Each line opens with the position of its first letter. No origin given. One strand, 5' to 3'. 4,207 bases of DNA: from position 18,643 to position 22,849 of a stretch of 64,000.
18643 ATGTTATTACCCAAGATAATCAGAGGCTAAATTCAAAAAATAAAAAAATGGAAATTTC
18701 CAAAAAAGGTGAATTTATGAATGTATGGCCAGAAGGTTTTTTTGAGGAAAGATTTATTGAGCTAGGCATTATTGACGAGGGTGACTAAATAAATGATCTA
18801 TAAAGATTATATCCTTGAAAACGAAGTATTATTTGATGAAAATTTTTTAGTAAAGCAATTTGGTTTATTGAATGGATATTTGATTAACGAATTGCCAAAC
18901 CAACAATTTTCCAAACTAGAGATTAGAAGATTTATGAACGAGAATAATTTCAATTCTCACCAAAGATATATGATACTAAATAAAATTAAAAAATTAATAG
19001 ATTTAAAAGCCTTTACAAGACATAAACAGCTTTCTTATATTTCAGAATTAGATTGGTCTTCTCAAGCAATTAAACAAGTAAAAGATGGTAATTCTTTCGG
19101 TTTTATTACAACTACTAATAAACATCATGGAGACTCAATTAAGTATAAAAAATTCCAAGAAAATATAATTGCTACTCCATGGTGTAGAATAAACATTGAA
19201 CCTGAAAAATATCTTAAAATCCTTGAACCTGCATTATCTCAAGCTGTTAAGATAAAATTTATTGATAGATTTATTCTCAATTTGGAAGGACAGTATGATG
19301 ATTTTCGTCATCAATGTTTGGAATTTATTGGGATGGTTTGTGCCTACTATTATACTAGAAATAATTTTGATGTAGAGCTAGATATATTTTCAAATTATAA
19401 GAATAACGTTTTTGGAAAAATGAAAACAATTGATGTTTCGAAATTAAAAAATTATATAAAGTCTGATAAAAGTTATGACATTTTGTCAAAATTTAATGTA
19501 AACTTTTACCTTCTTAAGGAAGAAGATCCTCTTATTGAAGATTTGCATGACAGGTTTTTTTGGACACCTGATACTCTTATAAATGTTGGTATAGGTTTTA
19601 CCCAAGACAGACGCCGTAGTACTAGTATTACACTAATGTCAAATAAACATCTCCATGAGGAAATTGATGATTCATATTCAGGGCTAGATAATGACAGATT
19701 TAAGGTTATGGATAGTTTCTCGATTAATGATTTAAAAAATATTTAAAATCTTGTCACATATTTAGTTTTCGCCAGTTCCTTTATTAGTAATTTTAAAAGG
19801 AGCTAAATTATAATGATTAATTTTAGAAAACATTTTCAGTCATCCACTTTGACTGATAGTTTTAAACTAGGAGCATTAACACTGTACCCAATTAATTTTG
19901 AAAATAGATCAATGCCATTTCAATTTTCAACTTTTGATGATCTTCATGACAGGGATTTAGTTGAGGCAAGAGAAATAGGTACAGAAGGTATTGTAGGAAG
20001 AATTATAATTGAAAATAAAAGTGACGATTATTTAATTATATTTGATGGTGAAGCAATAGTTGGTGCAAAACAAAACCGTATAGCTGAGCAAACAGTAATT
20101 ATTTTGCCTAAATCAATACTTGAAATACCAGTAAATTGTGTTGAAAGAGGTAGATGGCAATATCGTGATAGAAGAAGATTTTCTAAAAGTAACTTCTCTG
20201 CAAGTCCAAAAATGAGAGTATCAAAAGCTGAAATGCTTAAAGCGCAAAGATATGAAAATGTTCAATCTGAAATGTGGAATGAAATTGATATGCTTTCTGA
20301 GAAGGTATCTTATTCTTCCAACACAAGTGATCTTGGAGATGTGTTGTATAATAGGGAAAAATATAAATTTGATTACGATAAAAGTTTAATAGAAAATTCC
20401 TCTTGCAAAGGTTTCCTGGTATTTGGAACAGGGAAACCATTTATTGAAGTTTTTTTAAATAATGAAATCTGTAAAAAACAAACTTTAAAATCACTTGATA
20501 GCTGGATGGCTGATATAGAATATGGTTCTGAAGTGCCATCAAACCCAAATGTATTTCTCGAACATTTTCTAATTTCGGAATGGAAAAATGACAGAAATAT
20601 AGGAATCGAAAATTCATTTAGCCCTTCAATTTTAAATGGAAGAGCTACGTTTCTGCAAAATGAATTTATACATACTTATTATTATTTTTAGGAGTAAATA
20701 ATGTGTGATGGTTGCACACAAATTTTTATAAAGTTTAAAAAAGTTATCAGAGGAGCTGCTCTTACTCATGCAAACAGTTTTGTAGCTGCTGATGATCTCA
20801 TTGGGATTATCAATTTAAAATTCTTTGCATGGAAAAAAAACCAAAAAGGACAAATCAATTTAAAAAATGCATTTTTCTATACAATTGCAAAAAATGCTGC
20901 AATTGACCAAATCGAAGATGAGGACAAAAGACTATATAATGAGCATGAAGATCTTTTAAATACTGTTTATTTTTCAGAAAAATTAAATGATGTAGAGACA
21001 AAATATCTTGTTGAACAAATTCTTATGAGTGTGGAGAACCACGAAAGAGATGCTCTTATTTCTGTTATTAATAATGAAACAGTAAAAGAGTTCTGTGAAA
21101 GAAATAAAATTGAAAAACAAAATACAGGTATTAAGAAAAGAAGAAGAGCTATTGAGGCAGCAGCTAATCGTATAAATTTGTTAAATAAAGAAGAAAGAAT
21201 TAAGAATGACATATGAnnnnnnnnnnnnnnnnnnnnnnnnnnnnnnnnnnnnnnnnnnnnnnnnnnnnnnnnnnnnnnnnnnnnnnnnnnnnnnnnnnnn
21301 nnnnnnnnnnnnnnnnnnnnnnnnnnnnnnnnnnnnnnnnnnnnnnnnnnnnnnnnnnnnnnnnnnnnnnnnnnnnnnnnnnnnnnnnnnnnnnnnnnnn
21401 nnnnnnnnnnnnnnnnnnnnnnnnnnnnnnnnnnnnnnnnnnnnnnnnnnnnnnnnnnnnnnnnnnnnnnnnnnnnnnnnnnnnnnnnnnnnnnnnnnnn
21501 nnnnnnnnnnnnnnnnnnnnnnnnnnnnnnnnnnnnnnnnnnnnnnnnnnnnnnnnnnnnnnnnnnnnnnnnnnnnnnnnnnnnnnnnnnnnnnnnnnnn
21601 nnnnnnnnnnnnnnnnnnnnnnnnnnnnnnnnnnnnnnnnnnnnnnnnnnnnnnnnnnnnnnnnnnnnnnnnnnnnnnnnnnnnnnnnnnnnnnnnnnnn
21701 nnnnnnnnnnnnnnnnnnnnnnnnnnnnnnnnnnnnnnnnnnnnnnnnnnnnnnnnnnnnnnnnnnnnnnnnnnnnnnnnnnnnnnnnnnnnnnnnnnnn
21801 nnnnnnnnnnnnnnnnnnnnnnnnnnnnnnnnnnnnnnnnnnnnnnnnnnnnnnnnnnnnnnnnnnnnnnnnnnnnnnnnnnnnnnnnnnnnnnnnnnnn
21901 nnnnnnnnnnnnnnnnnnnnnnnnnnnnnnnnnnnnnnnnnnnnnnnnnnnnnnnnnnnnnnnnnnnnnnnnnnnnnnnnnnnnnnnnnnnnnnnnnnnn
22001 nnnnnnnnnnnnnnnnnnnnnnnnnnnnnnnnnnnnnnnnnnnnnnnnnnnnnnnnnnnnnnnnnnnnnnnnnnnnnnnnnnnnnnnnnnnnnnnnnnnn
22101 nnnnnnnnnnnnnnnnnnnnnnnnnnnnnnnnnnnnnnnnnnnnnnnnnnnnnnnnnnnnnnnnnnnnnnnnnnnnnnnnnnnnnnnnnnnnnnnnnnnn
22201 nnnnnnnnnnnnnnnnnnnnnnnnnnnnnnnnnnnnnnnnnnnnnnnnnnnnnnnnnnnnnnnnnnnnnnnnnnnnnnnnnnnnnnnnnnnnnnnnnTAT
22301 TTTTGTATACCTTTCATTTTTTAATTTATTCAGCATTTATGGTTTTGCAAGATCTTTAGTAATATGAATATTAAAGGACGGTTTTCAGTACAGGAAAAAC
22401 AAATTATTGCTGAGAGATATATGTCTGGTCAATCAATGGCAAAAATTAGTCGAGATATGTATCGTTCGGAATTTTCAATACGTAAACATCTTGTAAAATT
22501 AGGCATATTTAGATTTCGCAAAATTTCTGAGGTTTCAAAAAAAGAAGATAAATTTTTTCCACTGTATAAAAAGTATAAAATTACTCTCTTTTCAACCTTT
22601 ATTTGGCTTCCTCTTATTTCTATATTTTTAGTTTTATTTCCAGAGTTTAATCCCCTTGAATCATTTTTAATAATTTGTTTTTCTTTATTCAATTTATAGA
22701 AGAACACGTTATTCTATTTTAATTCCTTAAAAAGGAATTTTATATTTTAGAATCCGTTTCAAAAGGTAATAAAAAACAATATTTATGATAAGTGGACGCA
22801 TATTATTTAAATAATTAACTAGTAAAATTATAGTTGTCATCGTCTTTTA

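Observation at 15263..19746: Candidate uncharacterised three-gene module: RtcR-like sensor/regulator, coiled-coil ABC ATPase (DUF3696-type) and a MIT_C/PLD-fold protein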

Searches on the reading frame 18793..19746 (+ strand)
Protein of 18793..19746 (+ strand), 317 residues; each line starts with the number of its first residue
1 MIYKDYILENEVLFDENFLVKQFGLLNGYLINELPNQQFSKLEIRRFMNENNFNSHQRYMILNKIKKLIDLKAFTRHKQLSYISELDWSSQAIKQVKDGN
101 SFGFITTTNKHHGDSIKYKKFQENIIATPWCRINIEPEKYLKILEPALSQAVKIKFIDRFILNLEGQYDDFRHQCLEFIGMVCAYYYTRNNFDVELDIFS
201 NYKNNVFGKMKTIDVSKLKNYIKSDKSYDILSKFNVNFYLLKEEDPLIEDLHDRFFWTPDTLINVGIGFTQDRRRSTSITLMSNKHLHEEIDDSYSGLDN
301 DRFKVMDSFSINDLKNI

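Call 3: search_protein_families(library=pfam, proteins=[window:18793-19746:+], max_evalue=0.01)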
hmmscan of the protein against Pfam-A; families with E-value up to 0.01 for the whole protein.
window:18793-19746:+ (317 aa): 0 families

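Call 4: search_protein_families(library=padloc, proteins=[window:18793-19746:+], max_evalue=0.01)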
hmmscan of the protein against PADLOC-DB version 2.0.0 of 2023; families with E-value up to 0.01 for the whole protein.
window:18793-19746:+ (317 aa): 0 families

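Call 7: search_protein_families(library=ncbifam, proteins=[window:18793-19746:+], max_evalue=0.1)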
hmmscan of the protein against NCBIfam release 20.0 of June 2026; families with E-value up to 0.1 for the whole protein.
window:18793-19746:+ (317 aa): 0 families

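Call 8: search_solved_structures(query=window:18793-19746:+, max_evalue=10)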
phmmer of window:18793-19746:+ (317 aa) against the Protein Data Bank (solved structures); distinct sequences matched with E-value up to 10: 0.

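Call 9: find_homologous_proteins(query=window:18793-19743:+)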
Query window:18793-19743:+ (317 aa): 1 proteins with E <= 0.001 among 1627 candidates.
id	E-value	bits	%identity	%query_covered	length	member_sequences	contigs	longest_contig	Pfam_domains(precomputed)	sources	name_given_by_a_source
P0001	9.1e-209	710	100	100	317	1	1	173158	-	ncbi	-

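Call 12: find_encoding_contigs(protein=P0001, flank=10000, max_places=3)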
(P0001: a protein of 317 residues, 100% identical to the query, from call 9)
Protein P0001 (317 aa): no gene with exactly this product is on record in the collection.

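Call 22: predict_structure(protein=window:18793-19743:+)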
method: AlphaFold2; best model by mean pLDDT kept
length: 317 residues; sequences in the alignment: 1
mean_pLDDT: 32.9   pTM: 0.23
mean pLDDT of the five models: 32.9, 30.3, 29.0, 28.1, 27.5
residues with pLDDT >= 90: 0; 70-90: 0; 50-70: 8; < 50: 309
segments of 3 or more residues with pLDDT < 50: 1-46, 55-317
pLDDT, mean of each block of 10 residues (from residue 1): 28 35 38 39 51 48 44 28 27 27 23 25 28 32 37 33 34 44 42 36 28 30 29 29 27 25 26 28 31 35 32 31
secondary structure, 60 per line:
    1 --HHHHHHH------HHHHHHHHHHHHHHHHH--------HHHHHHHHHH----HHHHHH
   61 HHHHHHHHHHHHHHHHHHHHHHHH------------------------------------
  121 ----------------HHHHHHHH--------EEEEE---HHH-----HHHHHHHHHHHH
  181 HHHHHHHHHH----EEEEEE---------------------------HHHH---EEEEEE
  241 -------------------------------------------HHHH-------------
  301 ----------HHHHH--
elements in order: H3-9 H16-32 H41-50 H55-84 H137-144 E153-157 H169-190 E195-200 H228-231 E235-240 H284-287 H311-315

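Call 30: search_protein_representatives(protein=window:18793-19743:+)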
Query: 317 residues. Proteins with E-value up to 0.001 (for the whole library): 4; up to 1e-10: 1; up to 1e-30: 1. The best 4 are listed.
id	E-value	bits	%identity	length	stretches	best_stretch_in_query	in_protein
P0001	2.9e-209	710.2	100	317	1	1-317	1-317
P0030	1.8e-08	50.7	32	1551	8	209-300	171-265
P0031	3.8e-04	36.5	34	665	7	119-159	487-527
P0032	6.6e-04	35.7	38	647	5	80-110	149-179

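Call 32: search_solved_structures(query=A1, max_evalue=10)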
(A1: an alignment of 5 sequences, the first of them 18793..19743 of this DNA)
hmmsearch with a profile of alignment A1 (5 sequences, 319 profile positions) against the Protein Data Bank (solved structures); distinct sequences matched with E-value up to 10: 1.
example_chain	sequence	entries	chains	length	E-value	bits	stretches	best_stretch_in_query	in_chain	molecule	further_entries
5xsy_B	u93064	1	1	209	0.03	16.8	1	138-213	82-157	Voltage-gated sodium channel beta subunit 1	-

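Call 58: find_homologous_proteins(query=A3, max_evalue=0.00001)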
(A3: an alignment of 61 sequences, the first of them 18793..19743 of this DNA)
Query A3 (61 sequences) (317 aa, profile of the alignment): 9 proteins with E <= 0.00001 among 8000 candidates.
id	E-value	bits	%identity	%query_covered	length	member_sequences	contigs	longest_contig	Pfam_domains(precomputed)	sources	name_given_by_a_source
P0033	2.3e-46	177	53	5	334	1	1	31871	-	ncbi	-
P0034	7.6e-43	165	-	-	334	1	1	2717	-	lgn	-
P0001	1.0e-37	148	100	100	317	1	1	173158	-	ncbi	-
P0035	8.3e-33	132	47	5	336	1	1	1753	-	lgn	-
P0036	2.5e-28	117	53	5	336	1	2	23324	-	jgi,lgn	-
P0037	5.1e-23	100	-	-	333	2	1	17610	-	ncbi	-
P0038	8.5e-21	92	-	-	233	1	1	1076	-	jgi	-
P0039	6.1e-20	90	32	12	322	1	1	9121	-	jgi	jgi:hypothetical protein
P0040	1.5e-14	72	-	-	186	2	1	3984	-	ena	-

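Call 60: search_solved_structures(query=A3, max_evalue=10, show_alignments=3)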
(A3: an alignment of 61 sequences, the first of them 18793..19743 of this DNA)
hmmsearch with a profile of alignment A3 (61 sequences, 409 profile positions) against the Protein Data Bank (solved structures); distinct sequences matched with E-value up to 10: 4.
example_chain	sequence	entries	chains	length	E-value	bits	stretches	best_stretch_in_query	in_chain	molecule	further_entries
4a5z_A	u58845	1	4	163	9.1e-07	31.2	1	236-374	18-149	MIT DOMAIN-CONTAINING PROTEIN 1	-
1eke_A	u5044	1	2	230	0.038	16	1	269-330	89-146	RIBONUCLEASE HII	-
11mq_A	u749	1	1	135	0.69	11.9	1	229-278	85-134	NovoTag657-holo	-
9pvl_A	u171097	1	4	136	0.7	11.9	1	229-278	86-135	JF657-bp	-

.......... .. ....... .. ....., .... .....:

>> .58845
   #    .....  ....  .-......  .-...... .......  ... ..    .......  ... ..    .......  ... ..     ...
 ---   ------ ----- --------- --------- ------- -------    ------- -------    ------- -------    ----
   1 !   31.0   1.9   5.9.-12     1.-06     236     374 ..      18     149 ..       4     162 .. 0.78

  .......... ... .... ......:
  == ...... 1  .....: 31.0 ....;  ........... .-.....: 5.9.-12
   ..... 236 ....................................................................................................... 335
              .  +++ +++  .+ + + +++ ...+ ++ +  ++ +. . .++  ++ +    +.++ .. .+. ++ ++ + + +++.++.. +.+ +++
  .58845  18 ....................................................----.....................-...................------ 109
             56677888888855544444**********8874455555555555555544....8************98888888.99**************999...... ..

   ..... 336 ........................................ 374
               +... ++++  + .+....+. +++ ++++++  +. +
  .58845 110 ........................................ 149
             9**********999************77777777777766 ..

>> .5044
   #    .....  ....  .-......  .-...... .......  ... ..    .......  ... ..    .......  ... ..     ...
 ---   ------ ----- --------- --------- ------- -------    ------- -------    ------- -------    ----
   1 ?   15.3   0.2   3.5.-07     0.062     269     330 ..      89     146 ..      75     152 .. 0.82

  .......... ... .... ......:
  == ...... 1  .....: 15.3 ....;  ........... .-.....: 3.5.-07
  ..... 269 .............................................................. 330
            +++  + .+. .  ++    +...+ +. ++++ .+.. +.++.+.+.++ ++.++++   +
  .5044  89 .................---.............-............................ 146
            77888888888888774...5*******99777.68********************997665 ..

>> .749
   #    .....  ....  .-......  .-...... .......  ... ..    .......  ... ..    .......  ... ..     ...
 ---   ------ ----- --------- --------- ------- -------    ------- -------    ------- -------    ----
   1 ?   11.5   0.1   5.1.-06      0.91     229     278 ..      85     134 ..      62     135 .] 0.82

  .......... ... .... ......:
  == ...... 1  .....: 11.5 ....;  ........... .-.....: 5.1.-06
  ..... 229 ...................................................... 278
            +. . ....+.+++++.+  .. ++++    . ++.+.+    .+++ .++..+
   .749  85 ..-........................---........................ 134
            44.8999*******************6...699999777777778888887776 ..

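Call 68: predict_structure(alignment_id=A4)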
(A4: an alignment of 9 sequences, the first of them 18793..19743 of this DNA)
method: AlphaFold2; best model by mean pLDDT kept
length: 317 residues; sequences in the alignment: 9
mean_pLDDT: 34.8   pTM: 0.20
mean pLDDT of the five models: 34.8, 34.3, 33.9, 33.0, 31.6
residues with pLDDT >= 90: 0; 70-90: 0; 50-70: 11; < 50: 306
segments of 3 or more residues with pLDDT < 50: 1-46, 55-57, 67-317
pLDDT, mean of each block of 10 residues (from residue 1): 27 33 31 35 48 49 48 30 32 33 27 30 26 30 33 33 34 29 27 31 33 35 38 30 33 42 41 39 43 43 40 29
secondary structure, 60 per line:
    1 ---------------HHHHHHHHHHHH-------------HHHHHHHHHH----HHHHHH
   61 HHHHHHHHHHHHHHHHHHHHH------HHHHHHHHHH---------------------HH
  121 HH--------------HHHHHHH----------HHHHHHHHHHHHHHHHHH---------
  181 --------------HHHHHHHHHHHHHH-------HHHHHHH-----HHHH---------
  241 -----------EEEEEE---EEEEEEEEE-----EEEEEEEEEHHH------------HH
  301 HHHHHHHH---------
elements in order: H16-27 H41-50 H55-81 H88-97 H119-122 H137-143 H154-171 H195-208 H216-222 H228-231 E252-257 E261-269 E275-283 H299-308

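Call 101: search_protein_families(library=padloc, alignment_id=A3, max_evalue=0.01)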
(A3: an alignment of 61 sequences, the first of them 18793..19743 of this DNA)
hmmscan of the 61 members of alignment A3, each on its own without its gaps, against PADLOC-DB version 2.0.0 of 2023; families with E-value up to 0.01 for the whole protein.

A. member 1, window:18793-19743:+ (317 aa): 0 families

B. families by the number of members that match (of 61 scanned): 5 families
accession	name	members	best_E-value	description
PDLC03880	NsnC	3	3.9e-05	-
PDLC02508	BrxL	1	1.6e-05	BrxL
PDLC04869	PDC-S05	1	0.0026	-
PDLC04879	PDC-S05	1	0.0061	-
PDLC05073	PDC-S70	1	0.0075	-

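Call 102: search_protein_families(library=pfam, alignment_id=A3, max_evalue=0.01)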
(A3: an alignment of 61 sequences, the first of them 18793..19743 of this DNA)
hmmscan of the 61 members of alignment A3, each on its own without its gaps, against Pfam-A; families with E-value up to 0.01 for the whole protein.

A. member 1, window:18793-19743:+ (317 aa): 0 families

B. families by the number of members that match (of 61 scanned): 2 families
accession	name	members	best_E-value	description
PF16565.11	MIT_C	5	2.4e-05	Phospholipase D-like domain at C-terminus of MIT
PF14451.12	Ub-Mut7C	1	0.0012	Mut7-C ubiquitin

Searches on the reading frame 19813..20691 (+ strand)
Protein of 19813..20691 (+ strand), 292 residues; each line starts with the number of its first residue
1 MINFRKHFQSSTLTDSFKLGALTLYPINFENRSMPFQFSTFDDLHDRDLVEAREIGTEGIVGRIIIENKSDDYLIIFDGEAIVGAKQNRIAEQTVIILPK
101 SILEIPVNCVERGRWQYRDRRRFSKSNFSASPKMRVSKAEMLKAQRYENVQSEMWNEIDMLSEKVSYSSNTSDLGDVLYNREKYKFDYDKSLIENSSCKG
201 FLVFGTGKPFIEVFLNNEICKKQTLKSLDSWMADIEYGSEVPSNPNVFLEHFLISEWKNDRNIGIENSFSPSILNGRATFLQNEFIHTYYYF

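Call 3: search_protein_families(library=pfam, proteins=[window:19813-20691:+], max_evalue=0.01)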
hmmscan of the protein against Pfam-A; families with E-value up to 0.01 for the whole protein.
window:19813-20691:+ (292 aa): 1 family
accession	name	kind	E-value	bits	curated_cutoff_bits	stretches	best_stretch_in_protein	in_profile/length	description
PF20208.3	ARPP-1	-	6.6e-48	164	27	1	16-290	7-296/297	ARG and Rhodanese-Phosphatase-superfamily-associated Protein domain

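Call 4: search_protein_families(library=padloc, proteins=[window:19813-20691:+], max_evalue=0.01)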
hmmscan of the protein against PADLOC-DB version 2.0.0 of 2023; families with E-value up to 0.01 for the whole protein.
window:19813-20691:+ (292 aa): 1 family
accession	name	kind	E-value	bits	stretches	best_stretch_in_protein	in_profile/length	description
PDLC02513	PglW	-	2.4e-05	19.7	1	62-144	20-103/1413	PglW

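Call 7: search_protein_families(library=ncbifam, proteins=[window:19813-20691:+], max_evalue=0.1)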
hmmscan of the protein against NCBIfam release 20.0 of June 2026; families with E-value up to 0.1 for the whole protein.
window:19813-20691:+ (292 aa): 0 families

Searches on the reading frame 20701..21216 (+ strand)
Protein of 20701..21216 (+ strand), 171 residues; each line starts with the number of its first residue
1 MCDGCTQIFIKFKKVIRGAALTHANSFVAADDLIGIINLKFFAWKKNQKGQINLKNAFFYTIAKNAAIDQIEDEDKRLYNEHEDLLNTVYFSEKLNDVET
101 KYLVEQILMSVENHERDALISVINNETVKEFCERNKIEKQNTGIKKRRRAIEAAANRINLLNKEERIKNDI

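Call 3: search_protein_families(library=pfam, proteins=[window:20701-21216:+], max_evalue=0.01)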
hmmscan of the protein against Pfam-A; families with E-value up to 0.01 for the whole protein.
window:20701-21216:+ (171 aa): 1 family
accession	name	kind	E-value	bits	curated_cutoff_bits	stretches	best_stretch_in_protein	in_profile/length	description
PF04542.20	Sigma70_r2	-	3.2e-06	27.3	24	1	12-76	5-70/71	Sigma-70 region 2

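Call 4: search_protein_families(library=padloc, proteins=[window:20701-21216:+], max_evalue=0.01)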
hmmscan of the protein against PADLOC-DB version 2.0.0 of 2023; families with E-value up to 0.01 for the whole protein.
window:20701-21216:+ (171 aa): 0 families

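Call 7: search_protein_families(library=ncbifam, proteins=[window:20701-21216:+], max_evalue=0.1)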
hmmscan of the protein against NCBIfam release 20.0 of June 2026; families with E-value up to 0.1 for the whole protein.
window:20701-21216:+ (171 aa): 6 families
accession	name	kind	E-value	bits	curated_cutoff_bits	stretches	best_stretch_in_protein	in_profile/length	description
TIGR02937.1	sigma70-ECF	superfamily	1.2e-05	25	42.9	1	5-122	3-129/165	sigma-70 family RNA polymerase sigma factor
NF009165.0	PRK12512.1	equivalog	0.0055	16.3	198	1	37-142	64-164/184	RNA polymerase sigma factor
TIGR02629.1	L_rham_iso_rhiz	equivalog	0.0076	15.2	646.75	1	45-108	174-236/412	L-rhamnose catabolism isomerase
TIGR02959.1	SigZ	equivalog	0.01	15.7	168.65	1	27-132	19-123/170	RNA polymerase sigma factor SigZ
TIGR03895.1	protease_PatA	subfamily_domain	0.044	12.5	421.05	1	99-156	471-527/606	PatA/PatG family cyanobactin maturation protease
TIGR02960.1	SigX5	hypoth_equivalog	0.085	12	264.75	0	25-78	27-79/322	RNA polymerase sigma-70 factor, TIGR02960 family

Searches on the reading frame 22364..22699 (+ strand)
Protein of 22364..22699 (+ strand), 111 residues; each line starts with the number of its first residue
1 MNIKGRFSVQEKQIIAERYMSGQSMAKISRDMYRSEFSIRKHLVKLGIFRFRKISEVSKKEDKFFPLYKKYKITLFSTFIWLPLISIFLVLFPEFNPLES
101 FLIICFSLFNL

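Call 3: search_protein_families(library=pfam, proteins=[window:22364-22699:+], max_evalue=0.01)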
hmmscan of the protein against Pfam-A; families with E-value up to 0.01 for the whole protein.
window:22364-22699:+ (111 aa): 1 family
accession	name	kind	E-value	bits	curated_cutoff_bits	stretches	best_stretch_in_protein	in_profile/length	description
PF06530.18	Phage_antitermQ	-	0.0068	16.8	26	1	10-44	66-100/118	Phage antitermination protein Q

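Call 4: search_protein_families(library=padloc, proteins=[window:22364-22699:+], max_evalue=0.01)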
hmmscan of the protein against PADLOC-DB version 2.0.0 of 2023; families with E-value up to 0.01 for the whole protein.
window:22364-22699:+ (111 aa): 0 families
